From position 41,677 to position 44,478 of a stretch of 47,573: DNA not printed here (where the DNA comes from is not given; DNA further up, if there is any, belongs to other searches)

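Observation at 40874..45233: Orphan glycyl radical enzyme + activase with a Cys-Thr-Glu thiyl loop and no pathway context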

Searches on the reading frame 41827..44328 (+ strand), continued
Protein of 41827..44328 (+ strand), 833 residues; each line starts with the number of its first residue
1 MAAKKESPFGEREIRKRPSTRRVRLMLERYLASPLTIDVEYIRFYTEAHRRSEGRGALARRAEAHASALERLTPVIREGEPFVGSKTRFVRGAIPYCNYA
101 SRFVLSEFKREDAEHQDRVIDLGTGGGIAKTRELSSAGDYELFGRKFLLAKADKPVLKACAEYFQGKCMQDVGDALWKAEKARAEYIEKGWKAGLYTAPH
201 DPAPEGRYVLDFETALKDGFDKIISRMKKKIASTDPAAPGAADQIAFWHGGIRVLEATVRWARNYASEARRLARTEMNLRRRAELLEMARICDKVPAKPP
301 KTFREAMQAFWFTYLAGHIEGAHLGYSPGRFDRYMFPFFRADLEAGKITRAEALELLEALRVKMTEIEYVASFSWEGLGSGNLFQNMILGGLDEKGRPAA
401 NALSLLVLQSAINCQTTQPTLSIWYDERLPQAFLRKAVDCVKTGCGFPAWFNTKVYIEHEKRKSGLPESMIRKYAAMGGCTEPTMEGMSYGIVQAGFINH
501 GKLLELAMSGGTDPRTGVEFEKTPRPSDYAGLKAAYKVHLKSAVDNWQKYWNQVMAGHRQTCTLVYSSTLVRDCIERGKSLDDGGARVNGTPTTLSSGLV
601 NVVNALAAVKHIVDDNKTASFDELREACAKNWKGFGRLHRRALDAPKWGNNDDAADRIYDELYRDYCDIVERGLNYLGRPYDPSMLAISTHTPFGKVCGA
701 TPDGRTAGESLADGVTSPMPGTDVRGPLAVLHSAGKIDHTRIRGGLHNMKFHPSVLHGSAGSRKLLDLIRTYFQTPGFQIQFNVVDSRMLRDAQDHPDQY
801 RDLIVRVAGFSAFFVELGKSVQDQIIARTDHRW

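Call 35: find_related_loci(query=P0123, collection=genome_contigs, flank=6000)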
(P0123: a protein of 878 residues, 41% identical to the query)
Query P0123 (878 aa) in genome_contigs; peptide patterns used: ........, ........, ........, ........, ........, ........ (x = any residue, [..] = any of these).
55 stretches matched a pattern; 15 encode a relative of the query (tblastn E <= 1e-3); 15 distinct loci.
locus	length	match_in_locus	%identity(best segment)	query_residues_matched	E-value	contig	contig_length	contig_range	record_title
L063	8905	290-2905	71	8-877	0e+0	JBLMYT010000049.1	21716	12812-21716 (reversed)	MAG: Candidatus Omnitrophota bacterium isolate MAG222 PRJNA951521_bin77_renamed_48, whole genome shotgun sequence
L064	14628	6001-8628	71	2-878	0e+0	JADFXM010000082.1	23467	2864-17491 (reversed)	MAG: Candidatus Riflebacteria bacterium isolate nDJH14bin3 nDJH14_bin3_NODE_82_length_23467_cov_104.830891, whole genome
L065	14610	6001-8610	73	8-877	0e+0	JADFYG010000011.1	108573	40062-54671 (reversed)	MAG: Candidatus Riflebacteria bacterium isolate nDJH6bin19 nDJH6_bin19_NODE_11_length_108573_cov_6.103194, whole genome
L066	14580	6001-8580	55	21-878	0e+0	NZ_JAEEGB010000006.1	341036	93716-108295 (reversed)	Clostridium aciditolerans strain DSM 17425 DSM17425_contig_6, whole genome shotgun sequence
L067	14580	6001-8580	55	21-878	0e+0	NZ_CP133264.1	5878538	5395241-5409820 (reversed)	Clostridium sp. OS1-26 chromosome, complete genome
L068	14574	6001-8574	55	21-876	0e+0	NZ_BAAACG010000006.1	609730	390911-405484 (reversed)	Clostridium oceanicum strain JCM 1407 sequence06, whole genome shotgun sequence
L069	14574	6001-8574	53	21-876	0e+0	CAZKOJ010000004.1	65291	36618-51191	MAG TPA_asm: uncultured Clostridium sp. isolate SRP302447_co2_83 genome assembly, contig: NODE_1328_length_65291_cov_7.4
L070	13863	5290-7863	53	21-876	0e+0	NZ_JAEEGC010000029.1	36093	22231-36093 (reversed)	Clostridium thailandense strain PL3 NG-25456_PL3_lib407054_6879_1_1_contig_29, whole genome shotgun sequence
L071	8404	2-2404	52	75-874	0e+0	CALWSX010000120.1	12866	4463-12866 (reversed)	MAG: uncultured Lachnospiraceae bacterium isolate E03__bin305 genome assembly, contig: E03__k127_3479759, whole genome s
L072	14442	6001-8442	80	1-876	0e+0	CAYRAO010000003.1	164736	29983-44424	MAG TPA_asm: uncultured Clostridia bacterium isolate binchicken_co67_37 genome assembly, contig: NODE_24_length_164736_c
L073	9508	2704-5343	45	1-876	0e+0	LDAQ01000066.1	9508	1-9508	Faecalicatena fissicatena strain KCTC 15010 contig_66, whole genome shotgun sequence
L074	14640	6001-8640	46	1-876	0e+0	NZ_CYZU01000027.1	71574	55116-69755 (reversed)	Faecalicatena contorta strain 2789STDY5834876, whole genome shotgun sequence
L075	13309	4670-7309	46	1-876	0e+0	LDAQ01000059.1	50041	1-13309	Faecalicatena fissicatena strain KCTC 15010 contig_59, whole genome shotgun sequence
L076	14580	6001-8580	55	21-878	0e+0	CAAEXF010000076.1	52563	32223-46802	MAG TPA_asm: Clostridiaceae bacterium, isolate HGM11636, WGS project CAAEXF010000000 data, contig: SRS000991_6_k119_8322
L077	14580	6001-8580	54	21-878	0e+0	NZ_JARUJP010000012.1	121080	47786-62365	Clostridium tanneri strain A1-XYC3 assembly_contig_12, whole genome shotgun sequence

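Call 39: find_encoding_contigs(protein=P0001, flank=10000, max_places=3)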
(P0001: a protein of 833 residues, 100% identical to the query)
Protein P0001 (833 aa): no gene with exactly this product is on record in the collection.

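Call 40: find_encoding_contigs(protein=P0002, flank=10000, max_places=3)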
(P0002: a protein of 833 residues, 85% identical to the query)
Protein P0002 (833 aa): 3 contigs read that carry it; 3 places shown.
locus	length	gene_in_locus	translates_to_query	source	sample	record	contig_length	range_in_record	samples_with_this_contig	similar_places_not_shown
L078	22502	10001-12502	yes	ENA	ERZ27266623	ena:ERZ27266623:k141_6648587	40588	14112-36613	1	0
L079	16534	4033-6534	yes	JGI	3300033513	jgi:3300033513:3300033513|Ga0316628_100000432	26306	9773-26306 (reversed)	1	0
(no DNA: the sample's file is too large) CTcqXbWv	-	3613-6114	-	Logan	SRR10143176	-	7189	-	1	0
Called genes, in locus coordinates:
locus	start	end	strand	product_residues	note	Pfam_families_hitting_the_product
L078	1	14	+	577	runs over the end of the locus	PF01425:Amidase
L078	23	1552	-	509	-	PF02366:PMT, PF13231:PMT_2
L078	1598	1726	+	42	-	-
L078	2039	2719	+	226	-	PF00702:Hydrolase, PF12710:HAD, PF13419:HAD_2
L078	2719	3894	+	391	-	PF04055:Radical_SAM, PF06969:HemN_C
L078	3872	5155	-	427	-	PF00515:TPR_1 (faint), PF07719:TPR_2 (faint), PF12895:ANAPC3 (faint), PF13181:TPR_8 (faint), PF13424:TPR_12 (faint), PF13428:TPR_14 (faint), PF13432:TPR_16 (weak), PF14559:TPR_19 (weak), +1 more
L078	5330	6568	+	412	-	PF07690:MFS_1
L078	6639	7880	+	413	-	PF00578:AhpC-TSA, PF08534:Redoxin (weak)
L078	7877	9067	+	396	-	PF00578:AhpC-TSA, PF08534:Redoxin, PF00085:Thioredoxin, PF13905:Thioredoxin_8, PF12543:DUF3738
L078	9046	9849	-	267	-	PF00106:adh_short, PF08659:KR, PF23441:SDR (weak), PF13561:adh_short_C2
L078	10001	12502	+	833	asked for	PF02901:PFL-like, PF01228:Gly_radical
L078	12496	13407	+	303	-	PF13353:Fer4_12 (faint), PF04055:Radical_SAM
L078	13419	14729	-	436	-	PF00155:Aminotran_1_2 (faint), PF00266:Aminotran_5, PF01041:DegT_DnrJ_EryC1, PF01053:Cys_Met_Meta_PP (weak)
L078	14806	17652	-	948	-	PF06739:SBBP (weak), PF19077:Big_13 (faint)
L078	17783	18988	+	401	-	PF01436:NHL (weak), PF17170:DUF5128 (weak)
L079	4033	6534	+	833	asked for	PF02901:PFL-like, PF01228:Gly_radical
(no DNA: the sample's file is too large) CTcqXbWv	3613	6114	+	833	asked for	PF02901:PFL-like, PF01228:Gly_radical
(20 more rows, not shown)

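Call 51: predict_structure(alignment_id=A1)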
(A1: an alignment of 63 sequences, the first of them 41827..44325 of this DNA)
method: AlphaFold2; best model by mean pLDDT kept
length: 833 residues; sequences in the alignment: 63
mean_pLDDT: 88.0   pTM: 0.92
mean pLDDT of the five models: 88.0, 87.3, 86.1, 85.7, 84.2
residues with pLDDT >= 90: 516; 70-90: 239; 50-70: 47; < 50: 31
segments of 3 or more residues with pLDDT < 50: 1-4, 112-119, 199-202, 371-377, 379-381, 689-692
pLDDT, mean of each block of 10 residues (from residue 1): 60 89 95 91 97 91 97 95 94 89 80 47 76 85 84 95 93 87 83 72 68 98 98 94 96 99 98 97 97 98 98 94 79 98 98 98 85 47 78 97 98 90 96 96 83 95 95 89 87 75 93 90 95 97 92 90 93 95 91 80 94 96 95 96 91 94 95 93 69 66 87 60 79 89 80 88 94 91 89 91 78 84 81 52
secondary structure, 60 per line:
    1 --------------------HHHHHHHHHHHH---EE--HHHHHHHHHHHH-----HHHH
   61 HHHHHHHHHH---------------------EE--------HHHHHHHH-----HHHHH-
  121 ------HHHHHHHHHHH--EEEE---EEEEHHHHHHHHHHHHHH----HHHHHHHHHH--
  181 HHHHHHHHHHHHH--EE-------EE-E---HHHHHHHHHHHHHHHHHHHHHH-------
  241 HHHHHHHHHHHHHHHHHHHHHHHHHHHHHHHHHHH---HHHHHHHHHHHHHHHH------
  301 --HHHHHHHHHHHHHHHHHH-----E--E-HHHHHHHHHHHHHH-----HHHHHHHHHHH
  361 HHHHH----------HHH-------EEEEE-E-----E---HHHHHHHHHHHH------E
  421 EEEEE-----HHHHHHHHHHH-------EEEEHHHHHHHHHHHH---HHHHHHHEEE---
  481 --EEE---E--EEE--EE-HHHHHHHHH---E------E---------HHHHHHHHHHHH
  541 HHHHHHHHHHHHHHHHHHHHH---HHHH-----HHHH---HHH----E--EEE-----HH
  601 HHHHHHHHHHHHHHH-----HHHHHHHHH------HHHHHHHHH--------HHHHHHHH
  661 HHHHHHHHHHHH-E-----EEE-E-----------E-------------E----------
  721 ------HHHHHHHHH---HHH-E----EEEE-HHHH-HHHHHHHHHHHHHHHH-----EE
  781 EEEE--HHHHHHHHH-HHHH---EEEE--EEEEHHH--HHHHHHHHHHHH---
elements in order (helices of 4 or more, strands of 3 or more residues): H21-32 H40-51 H57-70 H102-109 H115-119 H127-137 E140-143 E147-150 H151-164 H169-178 H181-193 H212-233 H241-275 H279-294 H303-320 H331-344 H350-365 E386-390 H402-413 E420-425 H431-441 E449-452 H453-464 H468-474 E475-477 E483-485 E492-494 H500-508 H529-561 H565-568 H574-577 E591-593 H599-615 H621-629 H636-644 H653-672 E680-682 H727-735 E748-751 H753-756 H758-773 E779-784 H787-795 H797-800 E804-807 E810-813 H819-830

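Call 56: fold_search(model_id=the predicted structure, library=pdb)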
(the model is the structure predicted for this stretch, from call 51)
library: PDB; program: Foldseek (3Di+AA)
matches with E <= 10: 171; with E <= 0.001: 72
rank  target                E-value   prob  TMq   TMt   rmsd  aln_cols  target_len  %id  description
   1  5i2g_B                1.2e-55  1.00  0.89  0.93   2.4       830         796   30  1,2-propanediol Dehydration in Roseburia inulinivorans; Structural Basis for Substrate and Enantiomer Selectivity (released 2016-06-01)
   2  2y8n_A                1.5e-55  1.00  0.90  0.86   3.2       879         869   29  Crystal structure of glycyl radical enzyme (released 2011-09-21)
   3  5i2g_A                2.1e-55  1.00  0.89  0.93   3.2       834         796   30  1,2-propanediol Dehydration in Roseburia inulinivorans; Structural Basis for Substrate and Enantiomer Selectivity (released 2016-06-01)
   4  2yaj_C                6.0e-55  1.00  0.90  0.86   3.2       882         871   28  CRYSTAL STRUCTURE OF GLYCYL RADICAL ENZYME with bound substrate (released 2011-09-21)
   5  9rco_A                2.1e-54  1.00  0.89  0.93   2.6       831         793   30  1,2-propanediol dehydratase with 0.1 % glycerol additive (released 2025-06-11)
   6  9rcq_A                2.4e-54  1.00  0.89  0.91   4.1       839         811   29  1,2-propanediol dehydratase with no ligand additives (released 2025-06-11)
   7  9rcp_B                2.6e-54  1.00  0.89  0.93   2.6       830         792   30  1,2-propanediol dehydratase with 0.1 % 1,3-propanediol additive (released 2025-06-11)
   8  1r8w_A                6.0e-54  1.00  0.88  0.93   2.8       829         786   31  Native structure of the B12-independent glycerol dehydratase from clostridium butyricum (released 2004-06-01)
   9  9rcp_C                8.7e-54  1.00  0.88  0.93   2.7       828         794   30  1,2-propanediol dehydratase with 0.1 % 1,3-propanediol additive (released 2025-06-11)
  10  5i2a_A                1.2e-53  1.00  0.88  0.87   4.0       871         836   29  1,2-propanediol Dehydration in Roseburia inulinivorans; Structural Basis for Substrate and Enantiomer Selectivity (released 2016-06-01)
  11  5i2a_B                2.4e-53  1.00  0.89  0.88   3.3       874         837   29  1,2-propanediol Dehydration in Roseburia inulinivorans; Structural Basis for Substrate and Enantiomer Selectivity (released 2016-06-01)
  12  9r0v_A                2.2e-52  1.00  0.88  0.92   3.3       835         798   28  CutC IN COMPLEX WITH Inhibitor (released 2026-02-11)
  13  9r0v_C                8.1e-52  1.00  0.88  0.91   2.7       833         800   28  CutC IN COMPLEX WITH Inhibitor (released 2026-02-11)
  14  6vue_B                8.5e-52  1.00  0.88  0.91   4.2       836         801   28  wild-type choline TMA lyase in complex with 1-methyl-1,2,3,6-tetrahydropyridin-3-ol (released 2020-11-04)
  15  8yjo_A                8.5e-52  1.00  0.84  0.91   3.5       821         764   31  Structure of E. coli glycyl radical enzyme PflD with bound malonate (released 2024-10-02)
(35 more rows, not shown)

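Call 57: search_protein_families(library=pfam, alignment_id=A2, max_evalue=0.00001)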
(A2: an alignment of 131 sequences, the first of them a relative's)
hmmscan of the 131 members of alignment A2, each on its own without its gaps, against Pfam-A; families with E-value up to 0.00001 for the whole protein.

A. member 1, L001:4951-6015:+ (354 aa): 21 families
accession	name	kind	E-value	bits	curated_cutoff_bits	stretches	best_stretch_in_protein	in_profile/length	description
PF00515.34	TPR_1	-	3.9e-66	216.8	27.8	5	128-161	1-34/34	Tetratricopeptide repeat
PF13414.12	TPR_11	-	3.5e-54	180.7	26.8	4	69-105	3-39/42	TPR repeat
PF07719.23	TPR_2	-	1.3e-51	168.9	27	4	61-93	2-34/34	Tetratricopeptide repeat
PF13181.12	TPR_8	-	3.5e-46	151.9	25.7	1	61-93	2-34/34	Tetratricopeptide repeat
PF13431.12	TPR_17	-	9.4e-43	141.4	24.4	1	219-250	2-33/34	Tetratricopeptide repeat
PF13371.12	TPR_9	-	1.9e-31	108.3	35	1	102-163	3-64/73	Tetratricopeptide repeat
PF13432.12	TPR_16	-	7.9e-30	103.4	32.7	1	100-161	3-64/65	Tetratricopeptide repeat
PF14559.12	TPR_19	-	5e-22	78.4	25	0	74-130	5-61/68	Tetratricopeptide repeat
PF13424.12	TPR_12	-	1.1e-21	77.3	30.1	1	94-157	3-74/77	Tetratricopeptide repeat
PF13428.12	TPR_14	-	1.4e-19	69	23.5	0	96-135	3-42/44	Tetratricopeptide repeat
PF13174.12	TPR_6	-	2.6e-16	59.5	26.3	0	129-160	1-32/33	Tetratricopeptide repeat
PF12569.14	NatA_aux_su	-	7.4e-11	42.1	33.3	0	37-100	205-264/515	N-terminal acetyltransferase A, auxiliary subunit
PF12895.13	ANAPC3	-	2.1e-09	38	27.2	0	108-185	3-79/82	Anaphase-promoting complex, cyclosome, subunit 3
PF25063.1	ARM_TT21_C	-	2.9e-09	37.5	35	0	210-338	35-169/209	Tetratricopeptide repeat protein 21 C-terminal ARM domain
PF25062.1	ARM_TT21_N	-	9.2e-09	35.8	40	0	163-283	101-221/222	Tetratricopeptide repeat protein 21 N-terminal ARM repeat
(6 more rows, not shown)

B. families by the number of members that match (of 131 scanned): 178 families (the first 25 are shown)
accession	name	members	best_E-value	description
PF18962.6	Por_Secre_tail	5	2.6e-11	Secretion system C-terminal sorting domain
PF15902.12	Sortilin-Vps10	4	7.4e-10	Sortilin, neurotensin receptor 3,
PF04074.18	DUF386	3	1.1e-47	YhcH/YjgK/YiaL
PF13181.12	TPR_8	3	3.5e-46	Tetratricopeptide repeat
PF13431.12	TPR_17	3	9.4e-43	Tetratricopeptide repeat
PF00583.31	Acetyltransf_1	3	6.9e-13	Acetyltransferase (GNAT) family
PF01041.23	DegT_DnrJ_EryC1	2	1.9e-131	DegT/DnrJ/EryC1/StrS aminotransferase family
PF03462.23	PCRF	2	1.1e-76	PCRF domain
PF00198.28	2-oxoacid_dh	2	3.3e-70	2-oxoacid dehydrogenases acyltransferase (catalytic domain)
PF00515.34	TPR_1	2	4.2e-68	Tetratricopeptide repeat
PF13414.12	TPR_11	2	3.5e-54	TPR repeat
PF07719.23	TPR_2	2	1.3e-51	Tetratricopeptide repeat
PF13793.12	Pribosyltran_N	2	3.7e-50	N-terminal domain of ribose phosphate pyrophosphokinase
PF00472.26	RF-1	2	4.5e-45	RF-1 domain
PF00072.30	Response_reg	2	7e-41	Response regulator receiver domain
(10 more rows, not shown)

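Call 71: find_encoding_contigs(protein=P0003, flank=6000, max_places=3)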
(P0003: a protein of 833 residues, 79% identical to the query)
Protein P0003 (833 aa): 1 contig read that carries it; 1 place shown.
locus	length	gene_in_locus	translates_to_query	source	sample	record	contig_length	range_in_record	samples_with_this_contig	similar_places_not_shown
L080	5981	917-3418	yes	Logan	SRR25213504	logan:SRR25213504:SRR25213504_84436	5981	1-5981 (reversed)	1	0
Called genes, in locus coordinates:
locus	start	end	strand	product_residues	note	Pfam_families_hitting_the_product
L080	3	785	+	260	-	?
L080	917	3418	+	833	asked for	PF02901:PFL-like, PF01228:Gly_radical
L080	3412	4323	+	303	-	PF13353:Fer4_12, PF04055:Radical_SAM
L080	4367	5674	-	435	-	PF00155:Aminotran_1_2 (weak), PF00266:Aminotran_5, PF01041:DegT_DnrJ_EryC1, PF01053:Cys_Met_Meta_PP (weak)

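Call 72: find_encoding_contigs(protein=P0006, flank=8000, max_places=3)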
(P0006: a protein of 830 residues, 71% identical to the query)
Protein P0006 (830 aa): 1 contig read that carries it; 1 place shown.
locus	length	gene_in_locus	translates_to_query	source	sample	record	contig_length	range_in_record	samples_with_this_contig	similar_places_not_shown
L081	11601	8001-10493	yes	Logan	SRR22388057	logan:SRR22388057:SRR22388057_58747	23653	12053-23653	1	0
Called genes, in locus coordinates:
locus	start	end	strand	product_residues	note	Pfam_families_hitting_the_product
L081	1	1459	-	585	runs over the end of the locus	-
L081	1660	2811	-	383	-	PF07690:MFS_1, PF12832:MFS_1_like (faint), PF07690:MFS_1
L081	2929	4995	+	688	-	PF10459:Peptidase_S46, PF13365:Trypsin_2 (faint)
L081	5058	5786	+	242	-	PF00535:Glycos_transf_2, PF13641:Glyco_tranf_2_3 (weak)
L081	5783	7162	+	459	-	PF02310:B12-binding, PF04055:Radical_SAM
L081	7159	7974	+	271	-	PF01522:Polysacc_deac_1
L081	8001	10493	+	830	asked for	PF02901:PFL-like, PF01228:Gly_radical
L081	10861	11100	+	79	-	-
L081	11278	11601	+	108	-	?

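Call 73: search_protein_families(library=pfam, proteins=[L080:3-785:+, L081:10861-11100:+, L081:11278-11601:+], max_evalue=0.001)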
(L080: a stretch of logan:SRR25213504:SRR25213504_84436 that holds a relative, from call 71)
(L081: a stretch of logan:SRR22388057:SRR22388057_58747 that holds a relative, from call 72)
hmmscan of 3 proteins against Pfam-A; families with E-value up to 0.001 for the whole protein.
L080:3-785:+ (260 aa): 2 families
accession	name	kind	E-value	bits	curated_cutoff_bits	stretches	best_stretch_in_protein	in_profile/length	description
PF02773.21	S-AdoMet_synt_C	-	1.4e-68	229.5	25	1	108-247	1-138/138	S-adenosylmethionine synthetase, C-terminal domain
PF02772.21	S-AdoMet_synt_M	-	5e-36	123.9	29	1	1-106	12-120/120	S-adenosylmethionine synthetase, central domain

L081:10861-11100:+ (79 aa): 0 families

L081:11278-11601:+ (108 aa): 1 family
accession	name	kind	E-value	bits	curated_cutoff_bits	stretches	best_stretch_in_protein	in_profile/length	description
PF01326.24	PPDK_N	-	4.3e-15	56.3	27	1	21-59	2-41/328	Pyruvate phosphate dikinase, AMP/ATP-binding domain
